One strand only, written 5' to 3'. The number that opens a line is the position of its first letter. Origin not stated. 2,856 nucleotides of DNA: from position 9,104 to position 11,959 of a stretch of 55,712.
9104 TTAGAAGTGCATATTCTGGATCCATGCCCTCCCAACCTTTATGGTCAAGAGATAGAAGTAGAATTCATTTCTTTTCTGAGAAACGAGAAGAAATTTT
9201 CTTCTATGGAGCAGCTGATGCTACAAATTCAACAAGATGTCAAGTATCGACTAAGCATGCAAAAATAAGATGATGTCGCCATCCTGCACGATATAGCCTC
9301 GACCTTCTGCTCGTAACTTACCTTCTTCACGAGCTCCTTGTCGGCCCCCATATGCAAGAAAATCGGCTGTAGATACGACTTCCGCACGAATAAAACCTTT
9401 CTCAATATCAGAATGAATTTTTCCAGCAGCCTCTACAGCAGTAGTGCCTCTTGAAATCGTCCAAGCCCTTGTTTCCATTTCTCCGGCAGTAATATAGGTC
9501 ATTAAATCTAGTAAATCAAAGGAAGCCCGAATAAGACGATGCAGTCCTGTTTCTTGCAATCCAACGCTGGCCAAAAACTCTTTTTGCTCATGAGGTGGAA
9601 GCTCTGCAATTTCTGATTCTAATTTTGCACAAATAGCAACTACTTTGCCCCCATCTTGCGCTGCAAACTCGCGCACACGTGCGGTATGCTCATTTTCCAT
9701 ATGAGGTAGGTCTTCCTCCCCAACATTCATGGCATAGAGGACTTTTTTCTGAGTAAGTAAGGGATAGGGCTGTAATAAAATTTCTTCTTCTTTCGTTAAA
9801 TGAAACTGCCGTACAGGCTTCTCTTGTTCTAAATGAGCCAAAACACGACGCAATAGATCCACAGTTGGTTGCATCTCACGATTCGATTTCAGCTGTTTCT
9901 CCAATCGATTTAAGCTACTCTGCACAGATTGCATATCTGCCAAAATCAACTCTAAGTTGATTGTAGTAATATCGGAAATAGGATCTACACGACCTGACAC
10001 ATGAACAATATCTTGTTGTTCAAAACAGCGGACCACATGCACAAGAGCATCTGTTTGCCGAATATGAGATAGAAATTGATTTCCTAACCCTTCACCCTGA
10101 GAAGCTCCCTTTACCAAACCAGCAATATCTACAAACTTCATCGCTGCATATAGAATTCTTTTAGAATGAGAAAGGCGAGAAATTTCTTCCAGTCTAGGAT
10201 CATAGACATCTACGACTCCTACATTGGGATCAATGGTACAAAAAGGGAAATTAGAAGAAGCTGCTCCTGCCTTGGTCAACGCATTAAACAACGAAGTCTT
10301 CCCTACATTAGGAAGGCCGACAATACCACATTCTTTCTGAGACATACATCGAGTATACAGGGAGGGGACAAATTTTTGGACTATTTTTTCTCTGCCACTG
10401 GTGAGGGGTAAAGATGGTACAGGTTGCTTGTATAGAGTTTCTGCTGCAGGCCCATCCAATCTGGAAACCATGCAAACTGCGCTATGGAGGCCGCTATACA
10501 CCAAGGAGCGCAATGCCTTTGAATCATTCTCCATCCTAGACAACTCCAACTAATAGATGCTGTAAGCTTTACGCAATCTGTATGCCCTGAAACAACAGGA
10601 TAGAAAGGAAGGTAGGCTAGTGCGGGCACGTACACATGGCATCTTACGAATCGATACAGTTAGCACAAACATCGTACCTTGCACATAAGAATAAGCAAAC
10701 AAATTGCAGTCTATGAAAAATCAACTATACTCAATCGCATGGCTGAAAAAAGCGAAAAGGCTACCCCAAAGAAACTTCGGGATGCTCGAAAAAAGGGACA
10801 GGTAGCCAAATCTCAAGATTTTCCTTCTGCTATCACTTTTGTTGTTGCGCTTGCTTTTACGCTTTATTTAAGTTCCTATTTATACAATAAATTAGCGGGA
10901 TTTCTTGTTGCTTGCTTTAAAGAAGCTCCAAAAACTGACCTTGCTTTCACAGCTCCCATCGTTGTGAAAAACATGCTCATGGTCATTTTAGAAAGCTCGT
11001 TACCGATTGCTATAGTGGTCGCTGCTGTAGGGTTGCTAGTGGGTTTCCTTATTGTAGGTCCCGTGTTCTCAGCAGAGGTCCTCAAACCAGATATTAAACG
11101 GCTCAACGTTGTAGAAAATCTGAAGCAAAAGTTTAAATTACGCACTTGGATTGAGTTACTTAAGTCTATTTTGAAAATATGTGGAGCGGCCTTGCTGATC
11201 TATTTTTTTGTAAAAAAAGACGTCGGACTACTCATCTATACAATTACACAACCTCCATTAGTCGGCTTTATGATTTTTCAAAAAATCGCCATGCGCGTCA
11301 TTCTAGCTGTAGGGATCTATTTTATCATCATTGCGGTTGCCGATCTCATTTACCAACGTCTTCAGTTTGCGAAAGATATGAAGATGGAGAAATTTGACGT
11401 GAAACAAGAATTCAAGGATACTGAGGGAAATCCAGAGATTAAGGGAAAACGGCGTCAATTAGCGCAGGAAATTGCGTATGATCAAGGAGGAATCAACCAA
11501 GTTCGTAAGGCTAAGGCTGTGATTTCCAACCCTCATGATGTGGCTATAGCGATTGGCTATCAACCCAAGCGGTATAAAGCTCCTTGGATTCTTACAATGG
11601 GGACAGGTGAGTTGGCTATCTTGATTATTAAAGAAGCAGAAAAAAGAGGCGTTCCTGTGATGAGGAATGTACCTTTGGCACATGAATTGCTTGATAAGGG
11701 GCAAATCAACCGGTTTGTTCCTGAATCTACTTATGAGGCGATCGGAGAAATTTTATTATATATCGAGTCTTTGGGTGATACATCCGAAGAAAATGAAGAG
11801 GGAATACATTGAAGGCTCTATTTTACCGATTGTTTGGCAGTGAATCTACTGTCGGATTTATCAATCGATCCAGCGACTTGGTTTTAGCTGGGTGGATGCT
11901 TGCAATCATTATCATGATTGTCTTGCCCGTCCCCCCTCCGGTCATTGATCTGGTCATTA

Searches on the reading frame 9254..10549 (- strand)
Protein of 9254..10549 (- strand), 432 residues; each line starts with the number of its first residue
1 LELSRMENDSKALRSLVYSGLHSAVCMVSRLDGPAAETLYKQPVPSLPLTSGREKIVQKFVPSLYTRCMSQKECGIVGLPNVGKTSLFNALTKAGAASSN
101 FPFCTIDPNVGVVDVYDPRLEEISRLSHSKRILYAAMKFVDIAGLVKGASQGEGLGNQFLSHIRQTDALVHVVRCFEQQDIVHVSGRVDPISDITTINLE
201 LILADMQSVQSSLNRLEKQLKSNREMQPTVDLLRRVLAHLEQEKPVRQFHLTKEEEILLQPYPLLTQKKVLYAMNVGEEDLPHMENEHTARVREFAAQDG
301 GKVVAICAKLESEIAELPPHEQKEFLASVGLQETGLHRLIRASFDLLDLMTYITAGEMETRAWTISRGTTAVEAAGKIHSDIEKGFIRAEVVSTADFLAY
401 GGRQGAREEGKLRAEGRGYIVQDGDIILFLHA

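Call 70: search_protein_families(library=pfam, proteins=[window:9254-10549:-], max_evalue=0.00001)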
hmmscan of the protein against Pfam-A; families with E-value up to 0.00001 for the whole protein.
window:9254-10549:- (432 aa): 3 families
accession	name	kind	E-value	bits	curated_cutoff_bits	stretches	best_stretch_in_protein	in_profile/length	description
PF06071.19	YchF-GTPase_C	-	4.2e-33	113.7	27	1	349-430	1-82/84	Protein of unknown function (DUF933)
PF01926.29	MMR_HSR1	-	4.1e-22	78.9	21.9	1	74-178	2-86/113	50S ribosome-binding GTPase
PF02421.24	FeoB_N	-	7.5e-08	32.5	27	1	74-116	3-45/156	Ferrous iron transport protein B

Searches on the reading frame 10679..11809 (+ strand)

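Call 70: search_protein_families(library=pfam, proteins=[window:10679-11809:+], max_evalue=0.00001)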
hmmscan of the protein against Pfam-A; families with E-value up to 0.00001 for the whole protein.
window:10679-11809:+ (377 aa): 1 family
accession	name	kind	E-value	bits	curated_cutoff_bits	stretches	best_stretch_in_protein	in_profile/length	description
PF01312.24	Bac_export_2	-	4.1e-96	322.6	24.4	1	23-362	2-335/335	FlhB HrpN YscU SpaS Family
